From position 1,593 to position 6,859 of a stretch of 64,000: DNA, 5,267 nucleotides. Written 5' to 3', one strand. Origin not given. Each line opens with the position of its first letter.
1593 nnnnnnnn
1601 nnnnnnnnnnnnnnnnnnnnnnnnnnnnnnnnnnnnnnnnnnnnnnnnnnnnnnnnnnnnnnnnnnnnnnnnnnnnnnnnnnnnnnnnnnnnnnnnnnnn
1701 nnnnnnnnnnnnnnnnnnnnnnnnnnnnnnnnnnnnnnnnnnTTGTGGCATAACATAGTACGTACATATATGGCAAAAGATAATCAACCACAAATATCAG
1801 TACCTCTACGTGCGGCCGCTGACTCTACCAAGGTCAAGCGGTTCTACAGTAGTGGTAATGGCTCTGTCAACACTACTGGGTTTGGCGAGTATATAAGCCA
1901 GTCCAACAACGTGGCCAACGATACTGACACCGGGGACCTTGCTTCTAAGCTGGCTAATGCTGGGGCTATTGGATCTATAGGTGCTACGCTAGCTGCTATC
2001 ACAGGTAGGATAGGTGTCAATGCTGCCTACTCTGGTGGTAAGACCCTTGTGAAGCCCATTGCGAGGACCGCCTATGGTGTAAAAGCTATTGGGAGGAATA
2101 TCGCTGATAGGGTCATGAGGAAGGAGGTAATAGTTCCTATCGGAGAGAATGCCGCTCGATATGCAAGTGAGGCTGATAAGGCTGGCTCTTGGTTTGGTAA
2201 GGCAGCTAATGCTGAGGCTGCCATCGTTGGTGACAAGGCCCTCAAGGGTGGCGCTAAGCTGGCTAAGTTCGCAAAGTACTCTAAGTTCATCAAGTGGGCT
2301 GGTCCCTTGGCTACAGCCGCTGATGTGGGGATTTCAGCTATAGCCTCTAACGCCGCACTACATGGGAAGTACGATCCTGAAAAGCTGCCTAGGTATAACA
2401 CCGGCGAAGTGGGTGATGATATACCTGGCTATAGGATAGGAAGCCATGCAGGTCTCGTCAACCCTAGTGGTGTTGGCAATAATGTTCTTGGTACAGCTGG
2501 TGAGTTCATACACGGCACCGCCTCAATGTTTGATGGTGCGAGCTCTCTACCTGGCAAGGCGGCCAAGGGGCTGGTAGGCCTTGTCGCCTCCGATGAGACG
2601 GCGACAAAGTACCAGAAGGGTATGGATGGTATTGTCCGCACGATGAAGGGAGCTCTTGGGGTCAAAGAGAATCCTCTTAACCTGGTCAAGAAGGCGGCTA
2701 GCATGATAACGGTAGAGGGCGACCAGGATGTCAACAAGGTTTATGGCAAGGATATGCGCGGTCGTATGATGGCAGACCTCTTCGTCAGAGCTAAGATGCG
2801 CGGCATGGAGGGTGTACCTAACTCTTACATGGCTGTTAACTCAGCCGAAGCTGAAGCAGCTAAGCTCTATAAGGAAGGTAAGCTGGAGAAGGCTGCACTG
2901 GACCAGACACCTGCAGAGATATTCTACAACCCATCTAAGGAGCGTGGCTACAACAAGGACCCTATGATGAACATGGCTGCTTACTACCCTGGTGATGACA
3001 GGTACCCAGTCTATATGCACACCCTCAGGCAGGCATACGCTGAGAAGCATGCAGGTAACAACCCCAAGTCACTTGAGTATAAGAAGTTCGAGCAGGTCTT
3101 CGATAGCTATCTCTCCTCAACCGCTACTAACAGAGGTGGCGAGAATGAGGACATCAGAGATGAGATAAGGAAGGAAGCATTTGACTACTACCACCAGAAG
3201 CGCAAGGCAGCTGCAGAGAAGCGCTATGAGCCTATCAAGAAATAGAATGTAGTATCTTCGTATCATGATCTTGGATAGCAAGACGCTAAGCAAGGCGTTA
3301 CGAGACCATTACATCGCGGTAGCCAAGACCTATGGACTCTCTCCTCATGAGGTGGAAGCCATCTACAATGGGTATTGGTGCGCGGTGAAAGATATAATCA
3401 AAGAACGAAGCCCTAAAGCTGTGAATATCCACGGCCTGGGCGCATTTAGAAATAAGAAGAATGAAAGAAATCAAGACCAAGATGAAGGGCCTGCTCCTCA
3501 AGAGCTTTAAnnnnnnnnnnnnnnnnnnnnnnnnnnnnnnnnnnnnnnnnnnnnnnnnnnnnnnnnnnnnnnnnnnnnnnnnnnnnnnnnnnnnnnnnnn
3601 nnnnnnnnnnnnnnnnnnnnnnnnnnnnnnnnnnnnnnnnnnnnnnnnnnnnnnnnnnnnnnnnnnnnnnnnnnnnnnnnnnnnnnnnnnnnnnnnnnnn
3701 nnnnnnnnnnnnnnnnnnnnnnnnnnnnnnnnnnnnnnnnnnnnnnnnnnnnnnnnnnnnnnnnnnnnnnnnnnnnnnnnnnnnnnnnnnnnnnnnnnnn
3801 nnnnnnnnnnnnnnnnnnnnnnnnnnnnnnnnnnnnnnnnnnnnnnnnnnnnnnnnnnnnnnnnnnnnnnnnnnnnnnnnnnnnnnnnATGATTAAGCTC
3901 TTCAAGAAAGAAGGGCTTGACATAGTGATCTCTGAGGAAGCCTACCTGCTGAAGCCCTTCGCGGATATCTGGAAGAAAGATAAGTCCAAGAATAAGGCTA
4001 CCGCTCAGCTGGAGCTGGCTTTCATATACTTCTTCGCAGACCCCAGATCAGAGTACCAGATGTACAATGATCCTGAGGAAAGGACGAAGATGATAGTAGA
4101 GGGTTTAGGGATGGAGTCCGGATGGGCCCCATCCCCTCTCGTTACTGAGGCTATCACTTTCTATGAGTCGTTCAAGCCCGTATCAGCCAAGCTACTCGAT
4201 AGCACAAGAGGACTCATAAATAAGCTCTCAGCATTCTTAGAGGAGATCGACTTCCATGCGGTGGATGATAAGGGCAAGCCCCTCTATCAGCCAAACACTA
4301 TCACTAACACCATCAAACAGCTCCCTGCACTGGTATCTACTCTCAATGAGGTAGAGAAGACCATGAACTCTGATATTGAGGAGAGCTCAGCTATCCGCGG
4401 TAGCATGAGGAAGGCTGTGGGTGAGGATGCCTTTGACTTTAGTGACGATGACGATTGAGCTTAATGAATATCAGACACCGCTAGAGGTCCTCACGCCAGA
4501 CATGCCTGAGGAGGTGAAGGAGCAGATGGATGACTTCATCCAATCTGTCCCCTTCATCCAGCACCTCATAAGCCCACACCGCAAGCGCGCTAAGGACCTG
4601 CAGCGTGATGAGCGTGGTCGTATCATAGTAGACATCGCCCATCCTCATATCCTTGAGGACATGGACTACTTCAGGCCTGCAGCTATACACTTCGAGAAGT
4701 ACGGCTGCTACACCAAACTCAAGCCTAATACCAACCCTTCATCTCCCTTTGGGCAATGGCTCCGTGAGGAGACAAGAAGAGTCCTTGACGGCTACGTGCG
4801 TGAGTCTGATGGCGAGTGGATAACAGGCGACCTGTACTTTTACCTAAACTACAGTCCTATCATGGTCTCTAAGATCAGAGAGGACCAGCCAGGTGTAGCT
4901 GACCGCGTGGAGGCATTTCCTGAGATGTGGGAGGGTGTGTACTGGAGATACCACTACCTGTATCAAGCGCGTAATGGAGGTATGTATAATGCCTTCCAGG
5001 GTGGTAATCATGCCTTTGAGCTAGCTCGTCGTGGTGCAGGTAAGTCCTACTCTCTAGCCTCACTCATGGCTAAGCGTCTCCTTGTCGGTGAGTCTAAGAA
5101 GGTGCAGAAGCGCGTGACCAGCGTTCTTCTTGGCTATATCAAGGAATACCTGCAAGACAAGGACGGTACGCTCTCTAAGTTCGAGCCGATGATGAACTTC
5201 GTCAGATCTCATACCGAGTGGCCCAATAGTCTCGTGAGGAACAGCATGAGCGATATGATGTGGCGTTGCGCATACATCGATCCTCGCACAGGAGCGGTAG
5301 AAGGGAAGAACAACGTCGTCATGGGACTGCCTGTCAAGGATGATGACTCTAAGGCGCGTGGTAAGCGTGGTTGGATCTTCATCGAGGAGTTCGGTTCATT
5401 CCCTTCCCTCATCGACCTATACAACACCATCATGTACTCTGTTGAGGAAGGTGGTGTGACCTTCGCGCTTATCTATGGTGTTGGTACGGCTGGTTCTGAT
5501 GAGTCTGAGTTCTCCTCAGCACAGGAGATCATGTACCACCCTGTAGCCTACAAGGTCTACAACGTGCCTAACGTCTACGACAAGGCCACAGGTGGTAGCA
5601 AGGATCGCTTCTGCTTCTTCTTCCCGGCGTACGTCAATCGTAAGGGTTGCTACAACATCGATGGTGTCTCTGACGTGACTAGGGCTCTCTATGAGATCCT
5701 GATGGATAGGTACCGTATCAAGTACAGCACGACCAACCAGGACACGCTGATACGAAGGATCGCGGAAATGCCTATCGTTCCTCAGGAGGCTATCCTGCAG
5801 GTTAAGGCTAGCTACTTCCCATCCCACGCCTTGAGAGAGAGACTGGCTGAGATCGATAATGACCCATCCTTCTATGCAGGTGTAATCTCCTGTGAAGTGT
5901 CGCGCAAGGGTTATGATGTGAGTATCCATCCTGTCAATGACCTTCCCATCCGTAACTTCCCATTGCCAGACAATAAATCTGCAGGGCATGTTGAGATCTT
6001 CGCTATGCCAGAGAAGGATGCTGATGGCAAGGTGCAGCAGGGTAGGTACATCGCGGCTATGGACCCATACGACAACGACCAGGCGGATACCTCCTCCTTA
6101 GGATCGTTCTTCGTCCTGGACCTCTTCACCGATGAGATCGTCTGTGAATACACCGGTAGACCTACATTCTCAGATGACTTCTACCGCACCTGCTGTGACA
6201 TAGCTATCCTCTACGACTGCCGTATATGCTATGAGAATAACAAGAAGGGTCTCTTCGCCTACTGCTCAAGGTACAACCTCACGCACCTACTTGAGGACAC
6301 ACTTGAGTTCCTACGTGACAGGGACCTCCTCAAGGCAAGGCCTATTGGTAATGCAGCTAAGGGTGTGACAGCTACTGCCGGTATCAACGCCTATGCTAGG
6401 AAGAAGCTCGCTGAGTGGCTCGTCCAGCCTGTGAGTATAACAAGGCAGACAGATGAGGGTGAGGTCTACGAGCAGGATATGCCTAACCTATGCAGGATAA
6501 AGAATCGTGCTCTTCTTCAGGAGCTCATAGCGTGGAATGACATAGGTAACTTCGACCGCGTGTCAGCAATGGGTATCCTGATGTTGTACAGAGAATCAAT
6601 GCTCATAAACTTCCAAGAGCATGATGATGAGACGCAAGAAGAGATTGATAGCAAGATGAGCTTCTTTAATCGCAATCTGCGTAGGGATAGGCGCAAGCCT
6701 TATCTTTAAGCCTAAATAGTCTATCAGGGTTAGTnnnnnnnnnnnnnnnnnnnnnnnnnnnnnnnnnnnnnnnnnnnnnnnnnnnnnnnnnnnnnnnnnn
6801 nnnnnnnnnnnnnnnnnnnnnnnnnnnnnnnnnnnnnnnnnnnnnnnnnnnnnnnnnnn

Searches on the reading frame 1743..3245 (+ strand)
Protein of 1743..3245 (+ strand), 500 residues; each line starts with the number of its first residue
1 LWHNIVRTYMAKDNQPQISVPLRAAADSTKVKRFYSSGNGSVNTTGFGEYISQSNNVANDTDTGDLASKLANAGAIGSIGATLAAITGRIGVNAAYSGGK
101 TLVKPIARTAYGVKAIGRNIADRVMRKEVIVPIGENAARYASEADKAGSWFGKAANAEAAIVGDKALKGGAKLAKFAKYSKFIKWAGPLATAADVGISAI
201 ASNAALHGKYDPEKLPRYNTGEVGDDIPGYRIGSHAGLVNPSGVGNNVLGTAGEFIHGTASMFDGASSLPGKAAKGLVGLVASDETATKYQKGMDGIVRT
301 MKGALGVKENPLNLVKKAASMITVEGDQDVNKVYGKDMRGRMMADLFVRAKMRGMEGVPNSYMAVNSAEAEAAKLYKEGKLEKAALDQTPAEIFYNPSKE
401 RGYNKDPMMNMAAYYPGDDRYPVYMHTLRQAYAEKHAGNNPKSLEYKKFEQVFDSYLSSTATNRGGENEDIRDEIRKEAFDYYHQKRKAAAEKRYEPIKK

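Call 10: search_protein_families(library=phrogs, proteins=[window:1743-3245:+], max_evalue=0.001)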
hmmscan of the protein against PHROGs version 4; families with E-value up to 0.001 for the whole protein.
window:1743-3245:+ (500 aa): 0 families

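Call 11: search_protein_families(library=pfam, proteins=[window:1743-3245:+], max_evalue=0.01)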
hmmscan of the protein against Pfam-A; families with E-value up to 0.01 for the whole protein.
window:1743-3245:+ (500 aa): 0 families

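Call 13: search_dna_similar(query=window:1743-3245:+, collection=phages, mode=protein, max_rows=25)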
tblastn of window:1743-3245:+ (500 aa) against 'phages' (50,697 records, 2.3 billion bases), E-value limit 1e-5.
No match.

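Call 14: find_related_loci(query=window:1743-3245:+, collection=viral_contigs, flank=6000)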
Query window:1743-3245:+ (500 aa) in viral_contigs; peptide patterns used: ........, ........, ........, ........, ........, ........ (x = any residue, [..] = any of these).
35 stretches matched a pattern; 17 encode a relative of the query (tblastn E <= 1e-3); 15 distinct loci.
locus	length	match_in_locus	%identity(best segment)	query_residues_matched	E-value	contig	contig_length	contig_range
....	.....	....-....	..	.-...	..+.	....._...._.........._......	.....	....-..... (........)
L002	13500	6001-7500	93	1-500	0e+0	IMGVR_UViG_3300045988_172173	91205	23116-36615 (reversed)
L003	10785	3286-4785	84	1-500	0e+0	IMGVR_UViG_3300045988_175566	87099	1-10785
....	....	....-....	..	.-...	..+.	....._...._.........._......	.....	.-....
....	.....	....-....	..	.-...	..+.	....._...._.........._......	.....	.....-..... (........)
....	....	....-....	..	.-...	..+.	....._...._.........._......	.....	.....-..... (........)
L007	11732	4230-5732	74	1-500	0e+0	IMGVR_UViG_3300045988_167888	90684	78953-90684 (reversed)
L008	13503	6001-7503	73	1-500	0e+0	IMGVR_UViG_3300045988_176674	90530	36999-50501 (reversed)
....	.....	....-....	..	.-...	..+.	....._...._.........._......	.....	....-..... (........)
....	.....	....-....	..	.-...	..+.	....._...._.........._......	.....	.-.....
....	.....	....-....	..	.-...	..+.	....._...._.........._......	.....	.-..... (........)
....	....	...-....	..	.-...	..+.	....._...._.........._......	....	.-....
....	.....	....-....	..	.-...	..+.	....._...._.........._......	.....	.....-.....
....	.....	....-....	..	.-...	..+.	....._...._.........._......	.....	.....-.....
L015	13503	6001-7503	74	1-500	0e+0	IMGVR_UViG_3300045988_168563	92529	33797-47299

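Call 36: search_protein_families(library=pfam, proteins=[L008:2766-3851:-, L008:2100-2681:-, L008:1754-2224:-, L008:1230-1814:-, L008:922-1224:-], max_evalue=0.01)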
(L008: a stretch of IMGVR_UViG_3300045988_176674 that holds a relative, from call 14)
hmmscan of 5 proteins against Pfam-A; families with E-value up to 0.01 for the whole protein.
L008:2766-3851:- (361 aa): 0 families

L008:2100-2681:- (193 aa): 0 families

L008:1754-2224:- (156 aa): 0 families

L008:1230-1814:- (194 aa): 0 families

L008:922-1224:- (100 aa): 0 families

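Call 88: search_solved_structures(query=window:1767-3242:+, max_evalue=1)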
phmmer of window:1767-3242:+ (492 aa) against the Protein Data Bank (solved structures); distinct sequences matched with E-value up to 1: 0.

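Call 89: search_protein_families(library=ncbifam, proteins=[window:1767-3242:+], max_evalue=0.1)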
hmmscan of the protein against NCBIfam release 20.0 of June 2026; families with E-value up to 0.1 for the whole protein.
window:1767-3242:+ (492 aa): 0 families

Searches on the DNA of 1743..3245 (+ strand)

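Call 51: search_rna_families(source=L008, start=3700, end=6100, threshold=evalue, max_evalue=1, show_alignments=2)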
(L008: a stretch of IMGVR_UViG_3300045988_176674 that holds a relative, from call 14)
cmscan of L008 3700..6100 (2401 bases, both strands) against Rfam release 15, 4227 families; matches with E-value up to 1: 4.
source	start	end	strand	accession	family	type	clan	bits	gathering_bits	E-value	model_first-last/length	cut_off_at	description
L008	5587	5642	+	RF01684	mascRNA-menRNA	Gene;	-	34.1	42.5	0.00015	1-56/56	no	MALAT1-associated small cytoplasmic RNA/MEN beta RNA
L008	5507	5583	+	RF01852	tRNA-Sec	Gene; tRNA;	CL00001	27.4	47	0.012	1-91/91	no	Selenocysteine transfer RNA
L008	4344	4397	+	RF03537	Flavi_TBFV_SL6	Cis-reg;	-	18.6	38.3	0.27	1-45/45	no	Tick-borne Flavivirus short stem-loop SL6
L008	3739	3839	+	RF02267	Vax2os1_2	Gene; lncRNA;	-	9.2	55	0.68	367-466/466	no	Vax2os1 conserved region 2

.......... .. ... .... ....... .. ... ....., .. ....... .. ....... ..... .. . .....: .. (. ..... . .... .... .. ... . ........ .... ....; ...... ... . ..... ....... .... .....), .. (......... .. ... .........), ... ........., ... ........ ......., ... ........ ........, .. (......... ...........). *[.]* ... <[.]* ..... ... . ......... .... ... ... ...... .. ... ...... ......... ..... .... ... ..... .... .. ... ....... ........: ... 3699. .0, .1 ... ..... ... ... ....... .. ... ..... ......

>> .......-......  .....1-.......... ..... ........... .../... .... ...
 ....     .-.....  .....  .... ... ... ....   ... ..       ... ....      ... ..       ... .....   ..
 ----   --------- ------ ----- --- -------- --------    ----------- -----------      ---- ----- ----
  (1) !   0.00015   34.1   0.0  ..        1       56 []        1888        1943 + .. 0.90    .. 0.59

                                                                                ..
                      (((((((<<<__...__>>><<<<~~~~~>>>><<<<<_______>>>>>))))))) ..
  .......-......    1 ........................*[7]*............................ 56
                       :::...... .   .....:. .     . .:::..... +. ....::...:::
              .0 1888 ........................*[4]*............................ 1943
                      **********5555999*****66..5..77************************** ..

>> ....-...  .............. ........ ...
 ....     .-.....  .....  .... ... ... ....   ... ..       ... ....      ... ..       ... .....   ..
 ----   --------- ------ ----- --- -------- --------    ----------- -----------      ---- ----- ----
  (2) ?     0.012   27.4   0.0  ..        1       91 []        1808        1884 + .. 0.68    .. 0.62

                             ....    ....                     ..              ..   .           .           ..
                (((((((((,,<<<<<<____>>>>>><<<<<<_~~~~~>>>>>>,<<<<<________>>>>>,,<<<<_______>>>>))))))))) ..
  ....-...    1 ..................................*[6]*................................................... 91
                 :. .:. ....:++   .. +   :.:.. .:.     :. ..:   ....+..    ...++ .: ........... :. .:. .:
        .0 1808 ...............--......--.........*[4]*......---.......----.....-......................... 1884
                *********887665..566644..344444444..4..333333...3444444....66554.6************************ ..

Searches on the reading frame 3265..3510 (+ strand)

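Call 10: search_protein_families(library=phrogs, proteins=[window:3265-3510:+], max_evalue=0.001)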
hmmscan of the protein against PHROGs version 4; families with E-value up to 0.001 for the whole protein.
window:3265-3510:+ (81 aa): 0 families

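Call 11: search_protein_families(library=pfam, proteins=[window:3265-3510:+], max_evalue=0.01)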
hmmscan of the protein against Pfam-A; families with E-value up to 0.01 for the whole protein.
window:3265-3510:+ (81 aa): 1 family
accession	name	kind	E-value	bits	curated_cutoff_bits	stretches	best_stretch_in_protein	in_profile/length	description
PF00216.26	Bac_DNA_binding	-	0.0096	16.6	22.4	0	18-67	9-56/90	Bacterial DNA-binding protein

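Call 89: search_protein_families(library=ncbifam, proteins=[window:3265-3507:+], max_evalue=0.1)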
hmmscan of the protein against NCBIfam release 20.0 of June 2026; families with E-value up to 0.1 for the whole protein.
window:3265-3507:+ (81 aa): 1 family
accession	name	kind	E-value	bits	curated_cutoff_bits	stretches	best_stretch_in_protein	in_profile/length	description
NF050110.1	TransRegBldD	equivalog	0.01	15.6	250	1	8-58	5-55/162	transcriptional regulator BldD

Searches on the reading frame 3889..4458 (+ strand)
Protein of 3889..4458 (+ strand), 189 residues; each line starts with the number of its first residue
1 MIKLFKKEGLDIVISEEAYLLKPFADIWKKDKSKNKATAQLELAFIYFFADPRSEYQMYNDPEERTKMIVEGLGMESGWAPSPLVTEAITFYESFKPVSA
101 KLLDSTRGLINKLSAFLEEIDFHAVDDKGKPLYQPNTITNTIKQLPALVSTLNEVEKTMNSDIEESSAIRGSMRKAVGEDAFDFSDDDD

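Call 10: search_protein_families(library=phrogs, proteins=[window:3889-4458:+], max_evalue=0.001)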
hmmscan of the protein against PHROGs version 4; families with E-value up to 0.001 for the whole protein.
window:3889-4458:+ (189 aa): 1 family
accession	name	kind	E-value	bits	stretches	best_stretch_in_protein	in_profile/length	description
phrog_16390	-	unknown function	2.3e-09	38.2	1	13-172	13-177/189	-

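Call 11: search_protein_families(library=pfam, proteins=[window:3889-4458:+], max_evalue=0.01)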
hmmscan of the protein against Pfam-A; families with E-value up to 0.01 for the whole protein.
window:3889-4458:+ (189 aa): 0 families

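Call 89: search_protein_families(library=ncbifam, proteins=[window:3889-4455:+], max_evalue=0.1)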
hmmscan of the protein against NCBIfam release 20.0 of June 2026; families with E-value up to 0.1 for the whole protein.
window:3889-4455:+ (189 aa): 0 families

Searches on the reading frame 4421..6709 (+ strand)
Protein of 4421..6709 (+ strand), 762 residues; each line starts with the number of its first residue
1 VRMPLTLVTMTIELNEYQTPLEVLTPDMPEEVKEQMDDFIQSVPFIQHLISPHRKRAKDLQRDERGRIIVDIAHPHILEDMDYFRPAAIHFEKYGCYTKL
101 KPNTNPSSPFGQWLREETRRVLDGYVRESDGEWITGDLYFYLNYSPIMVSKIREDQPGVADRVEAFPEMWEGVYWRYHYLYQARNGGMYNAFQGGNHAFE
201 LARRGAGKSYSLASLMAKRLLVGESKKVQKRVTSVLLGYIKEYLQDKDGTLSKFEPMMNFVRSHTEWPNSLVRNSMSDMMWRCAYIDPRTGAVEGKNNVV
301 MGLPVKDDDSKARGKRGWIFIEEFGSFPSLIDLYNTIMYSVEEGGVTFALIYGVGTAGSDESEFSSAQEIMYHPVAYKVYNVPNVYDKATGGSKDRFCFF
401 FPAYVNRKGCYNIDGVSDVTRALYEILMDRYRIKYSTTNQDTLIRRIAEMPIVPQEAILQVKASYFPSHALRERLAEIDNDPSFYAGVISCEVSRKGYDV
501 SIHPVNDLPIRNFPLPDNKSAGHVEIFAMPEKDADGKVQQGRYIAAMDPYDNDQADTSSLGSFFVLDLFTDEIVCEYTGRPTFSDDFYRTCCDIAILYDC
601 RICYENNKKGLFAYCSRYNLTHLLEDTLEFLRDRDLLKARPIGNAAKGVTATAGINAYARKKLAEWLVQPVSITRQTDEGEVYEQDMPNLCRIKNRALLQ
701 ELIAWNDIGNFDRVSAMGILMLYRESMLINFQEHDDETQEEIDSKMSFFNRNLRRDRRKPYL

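Call 10: search_protein_families(library=phrogs, proteins=[window:4421-6709:+], max_evalue=0.001)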
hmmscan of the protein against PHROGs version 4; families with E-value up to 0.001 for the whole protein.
window:4421-6709:+ (762 aa): 1 family
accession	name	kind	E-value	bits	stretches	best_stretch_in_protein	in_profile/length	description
phrog_6681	-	head and packaging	1.9e-76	258.9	1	82-758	77-755/758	terminase large subunit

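Call 11: search_protein_families(library=pfam, proteins=[window:4421-6709:+], max_evalue=0.01)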
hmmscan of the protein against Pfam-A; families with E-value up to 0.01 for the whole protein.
window:4421-6709:+ (762 aa): 0 families

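Call 12: search_dna_similar(query=window:4421-6709:+, collection=phages, mode=protein, max_rows=25)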
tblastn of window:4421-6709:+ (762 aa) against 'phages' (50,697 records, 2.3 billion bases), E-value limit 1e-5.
Records with a match: 155; places in all: 155; records where one place covers at least 80% of the query: 133.
Best place of each record, by identity: <60% 155.
By first word of the organism name: uncultured 55; Bacteroides 32; Flavobacterium 29; Cellulophaga 9; Bacteriophage 8; CrAssphage 7; IAS 2; Dulem 2; Azobacteroides 2; Caudoviricetes 2; and 7 more.
By host as written in the record: - 73; Bacteroides intestinalis DSM 108646 25; Flavobacterium psychrophilum 950106-1/1 12; Bacteroides cellulosilyticus 4; Homo sapiens 3; Flavobacterium psychrophilum strain FPS-D10 3; Flavobacterium psychrophilum 020612-2/1 3; Bacteroides intestinalis APC919/174 2; and 20 more.
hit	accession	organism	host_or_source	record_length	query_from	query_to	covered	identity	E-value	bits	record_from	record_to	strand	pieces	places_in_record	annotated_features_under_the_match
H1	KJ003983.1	IAS virus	Homo sapiens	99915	12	755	98%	52.2%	0e+0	786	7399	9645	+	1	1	record has no annotation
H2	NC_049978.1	IAS virus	Homo sapiens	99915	12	755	98%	52.2%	0e+0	786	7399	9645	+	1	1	terminase large subunit | hypothetical protein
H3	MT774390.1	uncultured phage cr85_1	human feces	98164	12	754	98%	51.6%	0e+0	781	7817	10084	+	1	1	terminase | hypothetical protein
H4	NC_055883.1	uncultured phage cr85_1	human feces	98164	12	754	98%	51.6%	0e+0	781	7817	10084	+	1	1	terminase large subunit | hypothetical protein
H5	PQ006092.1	bajarodcaudo virus 1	Chaetodipus spinatus feces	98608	12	752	97%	50.5%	0e+0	750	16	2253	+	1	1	large terminase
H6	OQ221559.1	Bacteroides phage PhiCrAssBcn24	Bacteroides intestinalis DSM 108646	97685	8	754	98%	50.1%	0e+0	726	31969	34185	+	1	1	large terminase subunit | hypothetical protein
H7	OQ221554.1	Bacteroides phage PhiCrAssBcn19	Bacteroides intestinalis DSM 108646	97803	8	754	98%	50.1%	0e+0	726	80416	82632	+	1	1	large terminase subunit | hypothetical protein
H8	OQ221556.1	Bacteroides phage PhiCrAssBcn21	Bacteroides intestinalis DSM 108646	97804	8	754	98%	50.1%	0e+0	726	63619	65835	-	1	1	large terminase subunit | hypothetical protein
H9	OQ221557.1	Bacteroides phage PhiCrAssBcn22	Bacteroides intestinalis DSM 108646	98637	8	754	98%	49.9%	0e+0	727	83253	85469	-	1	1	large terminase subunit | hypothetical protein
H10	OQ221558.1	Bacteroides phage PhiCrAssBcn23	Bacteroides intestinalis DSM 108646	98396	8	754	98%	49.9%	0e+0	727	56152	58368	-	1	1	large terminase subunit | hypothetical protein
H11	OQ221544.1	Bacteroides phage PhiCrAssBcn9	Bacteroides intestinalis DSM 108646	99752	8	754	98%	49.9%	0e+0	726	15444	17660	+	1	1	large terminase subunit | hypothetical protein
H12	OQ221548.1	Bacteroides phage PhiCrAssBcn13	Bacteroides intestinalis DSM 108646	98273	8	754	98%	49.9%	0e+0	726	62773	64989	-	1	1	large terminase subunit | hypothetical protein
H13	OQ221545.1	Bacteroides phage PhiCrAssBcn10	Bacteroides intestinalis DSM 108646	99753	8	754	98%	49.9%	0e+0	726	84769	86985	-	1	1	large terminase subunit | hypothetical protein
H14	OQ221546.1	Bacteroides phage PhiCrAssBcn11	Bacteroides intestinalis DSM 108646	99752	8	754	98%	49.9%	0e+0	726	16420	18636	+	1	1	large terminase subunit | hypothetical protein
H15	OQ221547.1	Bacteroides phage PhiCrAssBcn12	Bacteroides intestinalis DSM 108646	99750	8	754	98%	49.9%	0e+0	726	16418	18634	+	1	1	portal protein | large terminase subunit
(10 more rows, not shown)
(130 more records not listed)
